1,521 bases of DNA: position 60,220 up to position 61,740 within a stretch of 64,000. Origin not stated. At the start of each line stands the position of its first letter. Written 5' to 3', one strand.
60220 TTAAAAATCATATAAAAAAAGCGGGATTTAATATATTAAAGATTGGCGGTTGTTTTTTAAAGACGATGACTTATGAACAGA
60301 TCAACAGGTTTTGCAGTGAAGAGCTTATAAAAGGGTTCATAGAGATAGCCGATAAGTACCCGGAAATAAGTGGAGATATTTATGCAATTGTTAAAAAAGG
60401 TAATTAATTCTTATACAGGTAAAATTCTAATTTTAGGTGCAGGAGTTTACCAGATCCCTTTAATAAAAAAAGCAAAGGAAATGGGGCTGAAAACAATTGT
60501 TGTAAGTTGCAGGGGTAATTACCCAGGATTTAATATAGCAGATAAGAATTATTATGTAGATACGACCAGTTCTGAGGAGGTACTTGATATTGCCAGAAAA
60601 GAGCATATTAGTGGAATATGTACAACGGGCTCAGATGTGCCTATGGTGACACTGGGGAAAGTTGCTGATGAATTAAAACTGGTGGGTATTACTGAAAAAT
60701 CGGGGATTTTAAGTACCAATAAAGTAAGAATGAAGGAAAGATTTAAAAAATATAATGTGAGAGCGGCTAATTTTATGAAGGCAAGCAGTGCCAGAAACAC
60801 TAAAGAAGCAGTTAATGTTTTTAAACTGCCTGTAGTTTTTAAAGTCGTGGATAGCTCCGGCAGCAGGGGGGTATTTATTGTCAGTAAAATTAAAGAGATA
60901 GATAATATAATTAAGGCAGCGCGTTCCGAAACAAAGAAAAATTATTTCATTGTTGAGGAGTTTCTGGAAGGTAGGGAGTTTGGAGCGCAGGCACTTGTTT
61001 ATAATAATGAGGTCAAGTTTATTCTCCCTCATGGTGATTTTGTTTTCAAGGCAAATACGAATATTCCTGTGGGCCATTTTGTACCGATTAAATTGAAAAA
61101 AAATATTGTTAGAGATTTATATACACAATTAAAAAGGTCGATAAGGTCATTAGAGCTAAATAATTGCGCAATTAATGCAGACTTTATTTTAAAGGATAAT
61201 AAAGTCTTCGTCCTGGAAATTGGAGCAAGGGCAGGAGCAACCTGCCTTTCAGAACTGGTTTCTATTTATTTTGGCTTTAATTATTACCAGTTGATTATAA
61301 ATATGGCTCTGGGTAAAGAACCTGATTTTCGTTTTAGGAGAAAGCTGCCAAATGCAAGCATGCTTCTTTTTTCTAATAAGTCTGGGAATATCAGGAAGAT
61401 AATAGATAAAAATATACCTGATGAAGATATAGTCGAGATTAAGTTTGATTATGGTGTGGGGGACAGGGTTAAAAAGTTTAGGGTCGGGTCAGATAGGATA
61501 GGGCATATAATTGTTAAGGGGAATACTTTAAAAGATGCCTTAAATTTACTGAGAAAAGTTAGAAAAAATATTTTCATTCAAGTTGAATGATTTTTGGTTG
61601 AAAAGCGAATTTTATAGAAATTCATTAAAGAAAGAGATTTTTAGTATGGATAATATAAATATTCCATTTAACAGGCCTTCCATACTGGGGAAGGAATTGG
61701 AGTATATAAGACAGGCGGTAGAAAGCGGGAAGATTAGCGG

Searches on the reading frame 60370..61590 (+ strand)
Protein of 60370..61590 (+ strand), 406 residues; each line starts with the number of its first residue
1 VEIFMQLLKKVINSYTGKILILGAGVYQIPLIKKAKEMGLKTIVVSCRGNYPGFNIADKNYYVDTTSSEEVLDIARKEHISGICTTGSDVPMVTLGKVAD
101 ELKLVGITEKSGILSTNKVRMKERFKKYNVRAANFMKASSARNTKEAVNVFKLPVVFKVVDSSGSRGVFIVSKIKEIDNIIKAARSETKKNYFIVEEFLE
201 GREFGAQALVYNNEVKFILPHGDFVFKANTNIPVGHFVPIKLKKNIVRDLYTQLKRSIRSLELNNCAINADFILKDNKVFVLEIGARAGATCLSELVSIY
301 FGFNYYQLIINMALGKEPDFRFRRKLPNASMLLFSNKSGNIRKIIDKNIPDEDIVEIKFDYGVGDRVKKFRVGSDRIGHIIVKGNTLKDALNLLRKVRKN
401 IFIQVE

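Call 5: search_protein_families(library=ncbifam, proteins=[window:60370-61590:+], max_evalue=0.00001)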
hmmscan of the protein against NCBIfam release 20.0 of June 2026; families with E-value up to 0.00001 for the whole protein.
window:60370-61590:+ (406 aa): 23 families
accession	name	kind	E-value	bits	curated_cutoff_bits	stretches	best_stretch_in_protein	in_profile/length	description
NF002563.0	PRK02186.1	subfamily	3.2e-26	91.9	625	1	31-405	19-396/890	argininosuccinate lyase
NF053643.1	Ddl_archaea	equivalog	3e-20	72.5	500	1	18-316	2-298/367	putative pseudomurein biosynthesis ATP-grasp protein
TIGR00877.1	purD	equivalog_domain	7e-17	61.3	288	1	18-224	2-216/425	phosphoribosylamine--glycine ligase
TIGR01369.1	CPSaseII_lrg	equivalog_domain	2.9e-15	55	1027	1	28-317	566-868/1052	carbamoyl-phosphate synthase (glutamine-hydrolyzing) large subunit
TIGR01205.1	D_ala_D_alaTIGR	subfamily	2.3e-14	53.1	245.65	1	103-298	92-297/318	D-alanine--D-alanine ligase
NF003671.0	PRK05294.1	equivalog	3.4e-14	51.4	599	1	32-309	578-857/1058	carbamoyl-phosphate synthase large subunit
NF006766.0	PRK09288.1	equivalog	7.4e-14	51.3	339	1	10-315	6-310/396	formate-dependent phosphoribosylglycinamide formyltransferase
NF002378.0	PRK01372.1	subfamily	3e-13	49.1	243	1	113-311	96-296/305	D-alanine--D-alanine ligase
TIGR01142.1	purT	equivalog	4.7e-13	48.8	502.15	1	18-336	1-317/380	phosphoribosylglycinamide formyltransferase 2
TIGR01161.1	purK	equivalog_domain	9.1e-13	48.2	318.4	1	19-287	2-265/362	5-(carboxyamino)imidazole ribonucleotide synthase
NF009402.0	PRK12767.1-1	equivalog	2.1e-10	39.9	218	1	51-317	41-302/329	carbamoyl phosphate synthase-like protein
NF002527.0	PRK01966.1-3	equivalog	2.2e-10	40.3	310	1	105-291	106-301/332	D-alanine--D-alanine ligase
NF004679.0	PRK06019.1-5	equivalog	2.2e-10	39.9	326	1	18-200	4-181/376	5-(carboxyamino)imidazole ribonucleotide synthase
NF009406.0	PRK12767.1-5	equivalog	1.1e-09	37.8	271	1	41-316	29-296/327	carbamoyl phosphate synthase-like protein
NF041595.1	dap_A_syn_DdaF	equivalog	2.1e-09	36.7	840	1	113-400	111-415/424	dapdiamide A synthase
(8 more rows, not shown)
